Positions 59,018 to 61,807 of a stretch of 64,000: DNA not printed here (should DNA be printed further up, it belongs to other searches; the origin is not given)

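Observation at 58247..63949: Operon for receiver-like protein + pentaheme cytochrome + Tat-exported MopB + FeS + NrfD subunits next to the secreted cytochrome: a possible quinone-to-surface electron route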

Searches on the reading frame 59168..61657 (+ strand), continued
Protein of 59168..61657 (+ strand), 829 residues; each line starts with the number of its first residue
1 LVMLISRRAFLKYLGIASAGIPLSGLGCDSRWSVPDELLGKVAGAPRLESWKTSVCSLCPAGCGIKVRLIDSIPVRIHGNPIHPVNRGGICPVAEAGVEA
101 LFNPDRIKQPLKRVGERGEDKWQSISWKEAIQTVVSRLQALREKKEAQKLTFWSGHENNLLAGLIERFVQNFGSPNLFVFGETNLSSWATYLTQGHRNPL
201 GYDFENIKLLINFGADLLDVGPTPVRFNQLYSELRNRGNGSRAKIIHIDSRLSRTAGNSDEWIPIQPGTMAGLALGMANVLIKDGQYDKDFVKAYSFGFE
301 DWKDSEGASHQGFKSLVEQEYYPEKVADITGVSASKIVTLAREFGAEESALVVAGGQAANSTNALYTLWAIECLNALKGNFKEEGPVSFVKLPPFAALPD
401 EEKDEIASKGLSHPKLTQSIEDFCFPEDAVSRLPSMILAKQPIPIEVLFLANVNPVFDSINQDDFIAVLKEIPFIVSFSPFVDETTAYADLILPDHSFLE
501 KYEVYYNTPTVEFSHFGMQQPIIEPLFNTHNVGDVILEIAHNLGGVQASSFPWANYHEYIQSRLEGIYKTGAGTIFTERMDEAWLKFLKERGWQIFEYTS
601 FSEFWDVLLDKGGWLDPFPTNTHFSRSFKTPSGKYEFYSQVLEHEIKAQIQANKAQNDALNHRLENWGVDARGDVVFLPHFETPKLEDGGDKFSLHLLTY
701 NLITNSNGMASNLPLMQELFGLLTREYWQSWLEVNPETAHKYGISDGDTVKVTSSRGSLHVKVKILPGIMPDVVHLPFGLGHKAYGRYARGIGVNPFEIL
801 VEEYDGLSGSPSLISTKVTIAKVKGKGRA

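Call 23: find_related_loci(query=A1, collection=genome_contigs, flank=10000)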
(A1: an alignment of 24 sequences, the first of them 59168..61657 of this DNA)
Query A1 (829 aa) in genome_contigs; peptide patterns used: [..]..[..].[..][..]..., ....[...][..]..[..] (x = any residue, [..] = any of these).
599 stretches matched a pattern (row limit reached: there are more); 559 encode a relative of the query (tblastn E <= 1e-3); the best 80 are kept; 80 distinct loci.
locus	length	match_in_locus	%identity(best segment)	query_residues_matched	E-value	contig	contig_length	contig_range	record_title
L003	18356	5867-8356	72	2-829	0e+0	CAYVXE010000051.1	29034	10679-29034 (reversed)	MAG TPA_asm: uncultured Calditrichaceae bacterium isolate binchicken_co253_176 genome assembly, contig: NODE_700_length_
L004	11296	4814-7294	71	3-829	0e+0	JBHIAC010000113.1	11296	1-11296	MAG: bacterium isolate K_3_bin.3 NODE_2170_length_11296_cov_10.562761, whole genome shotgun sequence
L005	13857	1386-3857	67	1-826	0e+0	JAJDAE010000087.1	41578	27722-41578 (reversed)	MAG: candidate division KSB1 bacterium isolate OFTM177 OFTM177_86, whole genome shotgun sequence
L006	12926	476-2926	45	5-821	0e+0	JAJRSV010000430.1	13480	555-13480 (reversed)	MAG: Bacteroidetes bacterium isolate Dive96_bin1.139 k141_4744080, whole genome shotgun sequence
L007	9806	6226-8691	44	1-816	0e+0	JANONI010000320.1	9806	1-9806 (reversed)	MAG: Bacteroidota bacterium isolate VAR_43_metabat_429 VAR_43_k141_4983502, whole genome shotgun sequence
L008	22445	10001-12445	45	3-821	0e+0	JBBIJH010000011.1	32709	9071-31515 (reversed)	MAG: Ignavibacteriales bacterium isolate QH2F170213_bin_158 NODE_1548_length_32709_cov_4.851810, whole genome shotgun se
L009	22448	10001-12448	43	1-821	0e+0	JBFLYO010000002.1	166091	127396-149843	MAG: Bacteroidota bacterium isolate MAG087 MAG087_2, whole genome shotgun sequence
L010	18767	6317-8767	44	5-821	0e+0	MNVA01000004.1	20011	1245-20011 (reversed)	MAG: Ignavibacteria bacterium CG1_02_37_35 cg1_0.2_scaffold_2231_c, whole genome shotgun sequence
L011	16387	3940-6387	44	5-821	0e+0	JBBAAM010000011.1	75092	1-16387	MAG: Melioribacteraceae bacterium isolate SO_2017_GW3_42 scaffold_329_c1_OW296A_2017, whole genome shotgun sequence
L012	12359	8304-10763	43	3-823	0e+0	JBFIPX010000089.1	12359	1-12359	MAG: Rhodothermales bacterium isolate Mix_sand12.2021.10.Z.66 k141_672286_length_12359_cov_15.3136, whole genome shotgun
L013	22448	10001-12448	42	3-822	0e+0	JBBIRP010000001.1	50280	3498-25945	MAG: Ignavibacteriales bacterium isolate PFF170222_bin_352 NODE_50_length_50280_cov_4.116575, whole genome shotgun seque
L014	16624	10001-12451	43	3-823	0e+0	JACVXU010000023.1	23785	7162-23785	MAG: Bacteroidetes bacterium isolate B4_bin.17 scaffold_253, whole genome shotgun sequence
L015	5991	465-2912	42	2-821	0e+0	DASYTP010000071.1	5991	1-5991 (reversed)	MAG TPA_asm: Bacteroidota bacterium isolate SMAG_U4570 k141_2180274, whole genome shotgun sequence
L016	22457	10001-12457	41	1-822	0e+0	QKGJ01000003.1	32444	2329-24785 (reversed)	MAG: Ignavibacteria bacterium isolate SZUA-525 scaffold_7679, whole genome shotgun sequence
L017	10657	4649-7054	42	28-826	0e+0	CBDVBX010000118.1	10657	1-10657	MAG TPA_asm: uncultured bacterium isolate SRR22302364_binner13_Refined_39 genome assembly, contig: ERZ25073603.3030, who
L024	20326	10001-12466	37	4-824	0e+0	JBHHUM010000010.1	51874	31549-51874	MAG: Fidelibacterota bacterium isolate S.5.sp3_bin.18 NODE_81_length_51874_cov_6.639457, whole genome shotgun sequence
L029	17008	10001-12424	40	2-822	0e+0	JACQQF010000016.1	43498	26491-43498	MAG: Candidatus Methylomirabilota bacterium isolate NC_groundwater_1326_Ag_S-0.2um_61_204 S_p2_S4_coassembly_k141_334203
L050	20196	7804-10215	37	2-822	0e+0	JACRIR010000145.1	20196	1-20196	MAG: Candidatus Poribacteria bacterium isolate NC_groundwater_1808_Pr3_B-0.1um_54_35 SR-2_scaffold_141_1689530, whole ge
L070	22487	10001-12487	36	2-829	1e-165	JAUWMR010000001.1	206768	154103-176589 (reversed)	MAG: Desulfobacteraceae bacterium isolate CSMAG_2403 CSMAG_2403_k141_478507_length_206768_cov_16.9616, whole genome shot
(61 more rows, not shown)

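Call 32: search_protein_families(library=ncbifam, proteins=[L070:8886-9731:+, L070:10004-12472:+, L070:12487-13275:+, L070:13350-14588:+, L029:10004-12430:+, L029:13138-14610:+], max_evalue=0.00001)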
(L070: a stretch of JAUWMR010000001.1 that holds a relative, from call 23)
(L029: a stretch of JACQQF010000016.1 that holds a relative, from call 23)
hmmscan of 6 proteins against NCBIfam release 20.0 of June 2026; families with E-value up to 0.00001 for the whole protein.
L070:8886-9731:+ (281 aa): 1 family
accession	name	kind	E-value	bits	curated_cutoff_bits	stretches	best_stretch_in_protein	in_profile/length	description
NF041781.1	mnquin_red_QrcA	equivalog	3.1e-65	219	180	1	80-281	2-174/174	menaquinone reductase multiheme cytochrome c subunit QrcA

L070:10004-12472:+ (822 aa): 25 families
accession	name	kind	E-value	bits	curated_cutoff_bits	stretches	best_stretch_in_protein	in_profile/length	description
NF041783.2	mnquin_red_QrcB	equivalog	5.2e-157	524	440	2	1-572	1-523/695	menaquinone reductase molybdopterin-binding-like subunit QrcB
NF041714.1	arsenate_red_ArrA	equivalog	2.9e-84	283.7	1600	1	47-813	47-838/848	arsenate respiratory reductase molybdopterin-containing subunit ArrA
NF012032.0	PRK15488.1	equivalog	4e-84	283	694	2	1-571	1-548/759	thiosulfate reductase PhsA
TIGR01591.1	Fdh-alpha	equivalog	5.9e-55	186.6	666.25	2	56-390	2-316/672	formate dehydrogenase subunit alpha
TIGR02166.1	dmsA_ynfE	subfamily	8.4e-51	172.9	777.7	2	100-390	96-396/794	DMSO/selenate family reductase complex A subunit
NF041885.1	selenate_YnfE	exception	2.9e-37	127.9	1675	2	103-389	103-402/805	selenate/tellurate reductase subunit YnfE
NF047855.1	AssmNtatRedNasC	equivalog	2.1e-36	125.5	1100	2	444-595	404-544/708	assimilatory nitrate reductase catalytic subunit NasC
TIGR03479.1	DMSO_red_II_alp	subfamily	7.7e-35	120.2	984.75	1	81-298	87-305/913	molybdopterin-dependent oxidoreductase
NF041884.1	selenate_YnfF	exception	7.2e-31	106.8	1650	1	102-390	99-396/798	selenate/tellurate reductase subunit YnfF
NF011566.1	PRK14990.1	exception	4.8e-26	91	1600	1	106-390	117-416/814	dimethylsulfoxide reductase subunit A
TIGR00509.1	bisC_fam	subfamily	7.9e-24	83.9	1017.55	1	118-390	65-342/772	molybdopterin guanine dinucleotide-containing S/N-oxide reductase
NF011567.1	PRK14991.1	equivalog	3.8e-22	77.9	1750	1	728-782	906-960/1022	tetrathionate reductase subunit TtrA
TIGR01553.1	formate-DH-alph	equivalog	4.4e-22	77.7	814.2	1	3-298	2-302/1009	formate dehydrogenase-N subunit alpha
NF041323.1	Nitr_red_NasA_Halo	equivalog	2.6e-17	62.6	1000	1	60-308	3-244/673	assimilatory nitrate reductase NasA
NF011682.0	PRK15102.1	equivalog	2.8e-17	62.1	909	1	119-391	115-396/829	trimethylamine-N-oxide reductase TorA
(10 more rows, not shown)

L070:12487-13275:+ (262 aa): 26 families (the best 25 are shown)
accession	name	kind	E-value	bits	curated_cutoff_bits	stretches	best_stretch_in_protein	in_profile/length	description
NF041782.1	mnquin_red_QrcC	equivalog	1.9e-128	427.1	400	1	11-249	1-239/239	menaquinone reductase iron-sulfur cluster-binding subunit QrcC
NF045797.1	DsrO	equivalog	1.7e-48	165.1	200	1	6-235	39-234/235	sulfate reduction electron transfer complex DsrMKJOP subunit DsrO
NF041715.1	arsenate_red_ArrB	equivalog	1e-36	126.6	450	2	11-127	3-107/233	arsenate respiratory reductase iron-sulfur subunit ArrB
TIGR03149.1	cyt_nit_nrfC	equivalog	5.9e-36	123.9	377.6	2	7-127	35-145/225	cytochrome c nitrite reductase Fe-S protein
NF011569.0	PRK14993.1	equivalog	1.7e-30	106.2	416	1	9-127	42-150/244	tetrathionate reductase subunit TtrB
NF008134.0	PRK10882.1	equivalog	2.7e-25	89.1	263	1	9-131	37-168/329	hydrogenase 2 operon protein HybA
TIGR02951.1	DMSO_dmsB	equivalog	9e-22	77.8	214.1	1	11-129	2-117/161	DMSO/selenate family reductase complex B subunit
NF045715.1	sulf_resp_HmcB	equivalog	3.8e-18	65.6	420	1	5-135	31-165/307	sulfate respiration complex iron-sulfur protein HmcB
NF038355.1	FDH3_beta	equivalog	6.7e-18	65.4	240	1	13-217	5-174/180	formate dehydrogenase FDH3 subunit beta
TIGR03478.1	DMSO_red_II_bet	subfamily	6e-17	61.5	480.7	1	50-127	105-182/321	DMSO reductase family type II enzyme, iron-sulfur subunit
NF042979.1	EthbenzDh_ebdB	equivalog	2.6e-16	59.4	740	1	60-127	138-204/354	ethylbenzene dehydrogenase subunit beta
TIGR01582.1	FDH-beta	equivalog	8.4e-13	48.1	334.7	1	13-124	24-141/283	formate dehydrogenase subunit beta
NF007658.0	PRK10330.1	equivalog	7.5e-12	45.1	260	1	13-140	5-120/181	electron transport protein HydN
NF045766.1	PhenlGlyoxDHPadI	equivalog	1.3e-11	43.9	700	1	15-127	9-106/443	NADH-dependent phenylglyoxylate dehydrogenase subunit beta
NF007382.0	PRK09898.1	equivalog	2e-11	43.8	213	1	14-127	62-174/208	ferredoxin-like protein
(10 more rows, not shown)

L070:13350-14588:+ (412 aa): 4 families
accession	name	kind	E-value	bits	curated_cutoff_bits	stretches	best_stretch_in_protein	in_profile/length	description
NF041784.1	mnquin_red_QrcD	equivalog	7.2e-198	657.9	570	1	1-408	1-408/408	menaquinone reductase integral membrane subunit QrcD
NF045714.1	sulf_resp_HmcC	equivalog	1.6e-34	119.9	550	1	40-402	23-369/376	sulfate respiration complex protein HmcC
NF008133.1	PRK10881.1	equivalog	1.8e-30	106.7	450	1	42-403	36-376/377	Ni/Fe-hydrogenase cytochrome b subunit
NF045798.1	DsrP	equivalog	5.4e-11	42.5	350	1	223-396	190-338/346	sulfate reduction electron transfer complex DsrMKJOP subunit DsrP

L029:10004-12430:+ (808 aa): 25 families
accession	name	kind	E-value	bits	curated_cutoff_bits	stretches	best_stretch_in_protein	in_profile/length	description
NF041714.1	arsenate_red_ArrA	equivalog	2.2e-130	436.3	1600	2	2-528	2-555/848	arsenate respiratory reductase molybdopterin-containing subunit ArrA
NF012032.0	PRK15488.1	equivalog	3.2e-114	382.6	694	2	1-555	1-541/759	thiosulfate reductase PhsA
NF041783.2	mnquin_red_QrcB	equivalog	1.6e-88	297.6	440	2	42-541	50-505/695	menaquinone reductase molybdopterin-binding-like subunit QrcB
TIGR01591.1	Fdh-alpha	equivalog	1.6e-65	221.5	666.25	2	48-497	2-440/672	formate dehydrogenase subunit alpha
TIGR02166.1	dmsA_ynfE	subfamily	4.8e-63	213.4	777.7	1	3-762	1-749/794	DMSO/selenate family reductase complex A subunit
TIGR03479.1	DMSO_red_II_alp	subfamily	7.4e-51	173.2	984.75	3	48-290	62-307/913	molybdopterin-dependent oxidoreductase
NF041885.1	selenate_YnfE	exception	1.6e-45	155.2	1675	1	2-769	2-765/805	selenate/tellurate reductase subunit YnfE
NF041884.1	selenate_YnfF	exception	1.1e-44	152.5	1650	1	3-762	1-751/798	selenate/tellurate reductase subunit YnfF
NF047855.1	AssmNtatRedNasC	equivalog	8e-41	140.1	1100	2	40-369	16-329/708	assimilatory nitrate reductase catalytic subunit NasC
NF011566.1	PRK14990.1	exception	1.6e-39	135.5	1600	1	38-540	52-578/814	dimethylsulfoxide reductase subunit A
TIGR01553.1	formate-DH-alph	equivalog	1.8e-39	135.3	814.2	2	3-137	2-142/1009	formate dehydrogenase-N subunit alpha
NF011567.1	PRK14991.1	equivalog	1e-36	126.1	1750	3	83-288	140-372/1022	tetrathionate reductase subunit TtrA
TIGR00509.1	bisC_fam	subfamily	4.6e-33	114.5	1017.55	1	109-582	65-553/772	molybdopterin guanine dinucleotide-containing S/N-oxide reductase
NF010055.0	PRK13532.1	equivalog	7e-32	110.6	904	1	1-295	1-296/830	nitrate reductase catalytic subunit NapA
TIGR01706.1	NAPA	equivalog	8e-30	103.8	930.55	1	3-298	2-299/830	periplasmic nitrate reductase subunit alpha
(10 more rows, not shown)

L029:13138-14610:+ (490 aa): 6 families
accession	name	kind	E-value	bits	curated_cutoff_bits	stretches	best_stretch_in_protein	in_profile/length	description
NF045798.1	DsrP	equivalog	1.8e-43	149.4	350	2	21-162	10-146/346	sulfate reduction electron transfer complex DsrMKJOP subunit DsrP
NF045714.1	sulf_resp_HmcC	equivalog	2.2e-15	56.8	550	1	49-370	26-328/376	sulfate respiration complex protein HmcC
NF008133.1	PRK10881.1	equivalog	7.2e-13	48.8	450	1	51-343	40-307/377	Ni/Fe-hydrogenase cytochrome b subunit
NF041784.1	mnquin_red_QrcD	equivalog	3.4e-11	43.1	570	1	21-151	15-145/408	menaquinone reductase integral membrane subunit QrcD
NF011568.0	PRK14992.1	equivalog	8e-09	35.3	314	1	60-275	18-204/341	tetrathionate reductase subunit TtrC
TIGR03148.1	cyt_nit_nrfD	equivalog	3.2e-08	33.2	347.6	1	61-343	10-282/316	cytochrome c nitrite reductase subunit NrfD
